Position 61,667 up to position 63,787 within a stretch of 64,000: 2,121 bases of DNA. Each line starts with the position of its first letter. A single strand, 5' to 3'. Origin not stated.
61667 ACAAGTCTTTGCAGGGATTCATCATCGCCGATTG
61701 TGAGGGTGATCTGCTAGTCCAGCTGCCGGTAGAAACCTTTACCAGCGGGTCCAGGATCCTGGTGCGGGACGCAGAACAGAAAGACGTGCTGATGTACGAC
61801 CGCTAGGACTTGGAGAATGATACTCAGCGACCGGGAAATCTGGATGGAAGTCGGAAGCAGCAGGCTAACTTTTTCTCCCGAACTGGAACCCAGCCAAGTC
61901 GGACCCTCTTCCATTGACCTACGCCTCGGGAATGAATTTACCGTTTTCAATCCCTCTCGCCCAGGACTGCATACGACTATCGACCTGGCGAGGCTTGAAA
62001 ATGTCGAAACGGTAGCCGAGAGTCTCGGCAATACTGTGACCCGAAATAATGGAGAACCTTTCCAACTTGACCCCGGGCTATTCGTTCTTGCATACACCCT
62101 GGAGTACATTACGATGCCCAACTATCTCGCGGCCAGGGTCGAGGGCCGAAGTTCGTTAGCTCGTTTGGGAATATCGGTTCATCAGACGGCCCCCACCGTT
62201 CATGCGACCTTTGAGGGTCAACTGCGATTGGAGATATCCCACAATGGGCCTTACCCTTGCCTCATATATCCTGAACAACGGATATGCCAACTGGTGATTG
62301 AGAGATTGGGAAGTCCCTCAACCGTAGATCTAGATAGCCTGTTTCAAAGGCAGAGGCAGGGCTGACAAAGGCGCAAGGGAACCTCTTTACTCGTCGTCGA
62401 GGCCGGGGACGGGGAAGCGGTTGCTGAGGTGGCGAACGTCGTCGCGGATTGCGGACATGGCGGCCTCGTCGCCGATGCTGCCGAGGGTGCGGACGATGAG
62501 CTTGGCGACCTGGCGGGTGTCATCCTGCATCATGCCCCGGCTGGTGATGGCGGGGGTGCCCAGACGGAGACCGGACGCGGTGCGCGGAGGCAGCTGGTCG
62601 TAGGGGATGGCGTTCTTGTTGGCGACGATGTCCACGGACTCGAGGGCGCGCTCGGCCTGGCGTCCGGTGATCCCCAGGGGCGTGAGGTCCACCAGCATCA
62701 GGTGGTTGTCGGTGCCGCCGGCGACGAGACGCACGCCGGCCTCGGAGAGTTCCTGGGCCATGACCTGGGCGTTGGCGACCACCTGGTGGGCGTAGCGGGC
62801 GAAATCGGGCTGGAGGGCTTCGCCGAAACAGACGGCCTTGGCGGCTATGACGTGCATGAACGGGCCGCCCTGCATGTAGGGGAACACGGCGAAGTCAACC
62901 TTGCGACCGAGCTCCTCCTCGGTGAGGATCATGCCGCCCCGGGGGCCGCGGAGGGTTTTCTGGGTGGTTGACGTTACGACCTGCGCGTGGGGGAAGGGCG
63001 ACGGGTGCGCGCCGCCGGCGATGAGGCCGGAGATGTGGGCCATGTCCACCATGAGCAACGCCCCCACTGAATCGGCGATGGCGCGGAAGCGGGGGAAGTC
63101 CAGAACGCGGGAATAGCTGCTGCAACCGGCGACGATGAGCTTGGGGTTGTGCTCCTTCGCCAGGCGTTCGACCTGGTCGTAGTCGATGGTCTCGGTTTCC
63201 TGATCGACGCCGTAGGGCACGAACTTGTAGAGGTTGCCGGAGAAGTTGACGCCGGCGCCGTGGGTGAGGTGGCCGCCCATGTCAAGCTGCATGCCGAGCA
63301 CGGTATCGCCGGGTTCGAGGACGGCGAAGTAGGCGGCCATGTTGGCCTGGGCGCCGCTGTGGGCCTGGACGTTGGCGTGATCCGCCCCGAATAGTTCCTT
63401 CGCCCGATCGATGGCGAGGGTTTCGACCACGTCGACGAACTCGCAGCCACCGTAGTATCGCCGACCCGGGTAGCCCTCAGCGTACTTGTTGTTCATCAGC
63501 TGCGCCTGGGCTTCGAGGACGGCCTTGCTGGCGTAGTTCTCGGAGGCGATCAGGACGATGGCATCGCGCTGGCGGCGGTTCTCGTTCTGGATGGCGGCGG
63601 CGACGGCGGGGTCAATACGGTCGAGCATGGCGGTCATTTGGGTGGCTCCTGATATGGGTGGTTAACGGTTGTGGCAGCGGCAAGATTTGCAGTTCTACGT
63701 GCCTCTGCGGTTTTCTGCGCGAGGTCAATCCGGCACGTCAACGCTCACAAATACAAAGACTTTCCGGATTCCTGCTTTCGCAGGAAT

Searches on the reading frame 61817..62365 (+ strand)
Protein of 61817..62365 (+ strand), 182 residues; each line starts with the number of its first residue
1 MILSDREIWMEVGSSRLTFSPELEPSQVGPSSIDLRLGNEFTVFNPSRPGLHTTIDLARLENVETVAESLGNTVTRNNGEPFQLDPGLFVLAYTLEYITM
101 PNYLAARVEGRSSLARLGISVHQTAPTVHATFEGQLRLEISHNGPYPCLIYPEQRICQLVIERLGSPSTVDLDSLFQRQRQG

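Call 86: search_protein_families(library=pfam, proteins=[window:61817-62365:+], max_evalue=0.01)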
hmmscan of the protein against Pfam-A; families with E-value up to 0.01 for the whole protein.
window:61817-62365:+ (182 aa): 3 families
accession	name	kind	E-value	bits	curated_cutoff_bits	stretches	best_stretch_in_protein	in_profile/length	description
PF22769.1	DCD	-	2.1e-37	129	27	1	2-164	1-153/153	dCTP deaminase-like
PF00692.24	dUTPase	-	6.6e-07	29.6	22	1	85-179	27-119/129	dUTPase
PF06559.16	DCD_N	-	1.8e-06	28.3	21.4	1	2-161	4-160/164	2'-deoxycytidine 5'-triphosphate deaminase (DCD) N-terminal domain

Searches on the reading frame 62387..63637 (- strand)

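Call 86: search_protein_families(library=pfam, proteins=[window:62387-63637:-], max_evalue=0.01)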
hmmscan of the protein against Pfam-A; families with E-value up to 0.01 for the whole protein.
window:62387-63637:- (416 aa): 4 families
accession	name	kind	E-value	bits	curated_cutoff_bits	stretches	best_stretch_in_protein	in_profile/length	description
PF00464.25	SHMT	-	5.3e-163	542.7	27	1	6-381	2-399/399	Serine hydroxymethyltransferase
PF00155.27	Aminotran_1_2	-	1.1e-08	35.2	19.7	1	37-321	19-313/361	Aminotransferase class I and II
PF01212.27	Beta_elim_lyase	-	0.00014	21.7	27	1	77-340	39-273/288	Beta-eliminating lyase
PF01041.23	DegT_DnrJ_EryC1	-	0.00038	20.2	19.8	1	83-242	37-189/360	DegT/DnrJ/EryC1/StrS aminotransferase family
